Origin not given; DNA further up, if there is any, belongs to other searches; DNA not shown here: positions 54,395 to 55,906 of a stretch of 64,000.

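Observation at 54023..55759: Stand-alone release-factor GGQ domain fused to a large uncharacterised C-terminal domain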

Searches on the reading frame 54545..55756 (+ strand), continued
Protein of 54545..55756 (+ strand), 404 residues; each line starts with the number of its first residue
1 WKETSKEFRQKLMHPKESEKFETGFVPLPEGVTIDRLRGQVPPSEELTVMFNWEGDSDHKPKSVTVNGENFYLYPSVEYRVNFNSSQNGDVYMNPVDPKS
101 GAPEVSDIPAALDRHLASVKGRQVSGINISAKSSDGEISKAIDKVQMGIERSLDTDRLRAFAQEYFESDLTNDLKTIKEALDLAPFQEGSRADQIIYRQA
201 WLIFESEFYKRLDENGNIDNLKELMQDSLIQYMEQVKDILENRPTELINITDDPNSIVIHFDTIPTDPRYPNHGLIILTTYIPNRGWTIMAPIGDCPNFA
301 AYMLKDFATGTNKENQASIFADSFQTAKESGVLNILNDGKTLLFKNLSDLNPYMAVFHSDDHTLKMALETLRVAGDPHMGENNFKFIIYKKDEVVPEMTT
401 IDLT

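Call 47: search_protein_families(library=ncbifam, proteins=[window:54545-55756:+, P0040, P0041, P0045, P0050, L005:8374-9417:+], max_evalue=1)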
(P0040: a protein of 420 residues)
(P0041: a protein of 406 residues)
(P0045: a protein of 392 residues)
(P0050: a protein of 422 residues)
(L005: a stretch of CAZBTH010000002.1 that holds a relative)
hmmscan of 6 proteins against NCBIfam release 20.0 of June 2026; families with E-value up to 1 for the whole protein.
window:54545-55756:+ (404 aa): 0 families

P0040 (420 aa): 0 families

P0041 (406 aa): 0 families

P0045 (392 aa): 0 families

P0050 (422 aa): 0 families

L005:8374-9417:+ (347 aa): 0 families

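Call 57: find_homologous_proteins(query=A3, max_evalue=0.001)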
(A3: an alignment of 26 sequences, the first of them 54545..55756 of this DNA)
Query A3 (26 sequences) (404 aa, profile of the alignment): 5 proteins with E <= 0.001 among 7665 candidates.
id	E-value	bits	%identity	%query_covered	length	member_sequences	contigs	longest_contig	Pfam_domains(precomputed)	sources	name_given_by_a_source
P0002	2.7e-139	483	48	100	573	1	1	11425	PF00472.27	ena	-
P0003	1.3e-136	474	49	97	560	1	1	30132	-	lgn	-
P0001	7.2e-131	455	100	100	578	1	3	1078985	PF00472.27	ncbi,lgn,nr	ncbi:MAG: peptide chain release factor-like protein [Candidatus Woesebacteria bacterium]|nr:MAG: pep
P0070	2.7e-107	378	43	100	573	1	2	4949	PF00472.27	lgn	-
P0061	5.9e-80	287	-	-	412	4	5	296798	-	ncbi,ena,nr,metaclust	ncbi:MAG TPA: hypothetical protein DCW55_00630 [Candidatus Pacebacteria bacterium]|nr:MAG: hypotheti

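Call 59: find_encoding_contigs(protein=P0039, flank=8000, max_places=2)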
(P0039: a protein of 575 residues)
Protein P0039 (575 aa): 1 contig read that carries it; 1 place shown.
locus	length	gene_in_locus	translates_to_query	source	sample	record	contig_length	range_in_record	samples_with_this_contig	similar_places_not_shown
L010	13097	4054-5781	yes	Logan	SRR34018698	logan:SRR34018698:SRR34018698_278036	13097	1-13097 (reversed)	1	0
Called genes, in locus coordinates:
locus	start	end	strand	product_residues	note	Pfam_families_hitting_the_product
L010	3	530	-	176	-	?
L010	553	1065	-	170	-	PF09846:OapB (faint)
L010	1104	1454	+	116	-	-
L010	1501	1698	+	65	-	-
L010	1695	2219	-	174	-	-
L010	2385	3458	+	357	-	PF00438:S-AdoMet_synt_N, PF02772:S-AdoMet_synt_M, PF02773:S-AdoMet_synt_C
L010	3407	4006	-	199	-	-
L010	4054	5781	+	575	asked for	PF00472:RF-1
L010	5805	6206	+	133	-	PF07883:Cupin_2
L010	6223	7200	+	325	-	-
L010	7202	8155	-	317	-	PF02899:Phage_int_SAM_1, PF00589:Phage_integrase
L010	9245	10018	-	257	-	PF18900:DUF5656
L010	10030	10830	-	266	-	PF20772:TACO1_YebC_N, PF01709:Transcrip_reg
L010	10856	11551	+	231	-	PF07719:TPR_2 (faint), PF13431:TPR_17 (faint)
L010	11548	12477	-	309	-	-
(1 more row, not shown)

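Call 60: find_encoding_contigs(protein=P0061, flank=8000, max_places=2)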
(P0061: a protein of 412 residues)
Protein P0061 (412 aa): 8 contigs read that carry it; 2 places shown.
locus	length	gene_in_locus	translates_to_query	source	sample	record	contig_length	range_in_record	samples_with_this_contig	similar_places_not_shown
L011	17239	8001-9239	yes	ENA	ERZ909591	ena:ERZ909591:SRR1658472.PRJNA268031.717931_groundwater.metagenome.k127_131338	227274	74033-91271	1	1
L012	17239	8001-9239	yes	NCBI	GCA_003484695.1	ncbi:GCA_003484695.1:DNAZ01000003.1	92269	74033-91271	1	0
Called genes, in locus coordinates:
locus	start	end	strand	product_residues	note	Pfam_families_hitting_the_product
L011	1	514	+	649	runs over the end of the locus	PF00012:HSP70, PF06723:MreB_Mbl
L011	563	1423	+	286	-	PF00226:DnaJ, PF01556:DnaJ_C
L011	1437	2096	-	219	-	PF20582:UPF0758_N, PF04002:RadC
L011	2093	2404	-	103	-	-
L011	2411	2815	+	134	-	PF15731:MqsA_antitoxin (weak), PF12844:HTH_19, PF13560:HTH_31 (weak), PF01381:HTH_3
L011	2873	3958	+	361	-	-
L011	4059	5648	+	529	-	PF10110:GPDPase_memb (faint), PF06790:UPF0259 (weak), PF25231:DUF7847 (weak)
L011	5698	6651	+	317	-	PF01699:Na_Ca_ex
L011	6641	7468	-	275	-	PF02540:NAD_synthase, PF03054:tRNA_Me_trans (faint)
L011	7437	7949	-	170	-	PF01467:CTP_transf_like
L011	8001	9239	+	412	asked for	-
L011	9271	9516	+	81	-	-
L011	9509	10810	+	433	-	PF00817:IMS, PF11799:IMS_C (weak)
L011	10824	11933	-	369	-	PF00438:S-AdoMet_synt_N, PF02772:S-AdoMet_synt_M, PF02773:S-AdoMet_synt_C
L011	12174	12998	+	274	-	PF00456:Transketolase_N, PF13292:DXP_synthase_N, PF00676:E1_dh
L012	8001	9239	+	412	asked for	-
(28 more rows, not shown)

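Call 63: fold_search(model_id=the predicted structure, library=viral)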
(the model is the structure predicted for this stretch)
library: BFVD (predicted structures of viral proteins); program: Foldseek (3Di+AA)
matches with E <= 10: 632; with E <= 0.001: 0
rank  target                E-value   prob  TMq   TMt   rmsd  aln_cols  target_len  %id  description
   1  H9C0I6                3.5e-02  0.47  0.12  0.25  14.7       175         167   12  (no name in the UniProt tables at hand)
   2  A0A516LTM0            3.9e-02  0.21  0.12  0.20  16.3       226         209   12  (no name in the UniProt tables at hand)
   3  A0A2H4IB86            4.9e-02  0.25  0.12  0.08  26.4       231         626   13  KTSC and Metallopeptidase-like N-terminal fusion domain-containing protein [Erwinia phage vB_EamM_Y3]
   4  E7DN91                5.2e-02  0.28  0.10  0.26  22.3       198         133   13  (no name in the UniProt tables at hand)
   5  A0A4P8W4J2            5.8e-02  0.11  0.12  0.13  19.6       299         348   12  (no name in the UniProt tables at hand)
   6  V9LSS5                1.0e-01  0.12  0.11  0.11  22.3       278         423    9  DekiORF102 [Dendrolimus kikuchii nucleopolyhedrovirus]
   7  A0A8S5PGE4            1.4e-01  0.18  0.13  0.27  15.4       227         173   11  Nucelotide kinase [Siphoviridae sp. ctM5A27]
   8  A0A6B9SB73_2          1.5e-01  0.06  0.10  0.04  35.5       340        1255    8  Polyprotein (Fragment) [Rondonia picorna-like virus]
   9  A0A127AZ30            1.6e-01  0.54  0.12  0.39   5.9        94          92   12  Uncharacterized protein [Bacillus phage SP-15]
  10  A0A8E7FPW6            1.8e-01  0.41  0.11  0.35   9.1       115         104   12  (no name in the UniProt tables at hand)
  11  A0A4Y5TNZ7            1.8e-01  0.07  0.09  0.13  21.3       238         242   11  (no name in the UniProt tables at hand)
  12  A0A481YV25            1.9e-01  0.33  0.12  0.21   9.4       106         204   10  F-box domain protein [Marseillevirus LCMAC102]
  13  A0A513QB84            1.9e-01  0.23  0.15  0.16   8.0       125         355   12  VP4 (Fragment) [Porcine rotavirus H]
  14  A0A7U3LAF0            1.9e-01  0.13  0.11  0.20  16.9       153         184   12  Vp4 (Fragment) [Banna virus]
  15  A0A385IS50            2.2e-01  0.11  0.08  0.21  14.2       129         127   15  Uncharacterized protein [Salmonella phage Meda]
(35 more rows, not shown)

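Call 69: find_related_loci(query=A2, collection=metagenome_contigs, flank=6000)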
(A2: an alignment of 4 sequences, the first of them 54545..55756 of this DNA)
Query A2 (404 aa) in metagenome_contigs; peptide patterns used: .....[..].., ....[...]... (x = any residue, [..] = any of these).
97 stretches matched a pattern, but none encodes a relative of the query by tblastn (E <= 1e-3).

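Call 70: find_related_loci(query=A2, collection=viral_contigs, flank=6000)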
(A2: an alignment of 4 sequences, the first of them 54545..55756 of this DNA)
Query A2 (404 aa) in viral_contigs; peptide patterns used: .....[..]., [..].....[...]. (x = any residue, [..] = any of these).
59 stretches matched a pattern, but none encodes a relative of the query by tblastn (E <= 1e-3).
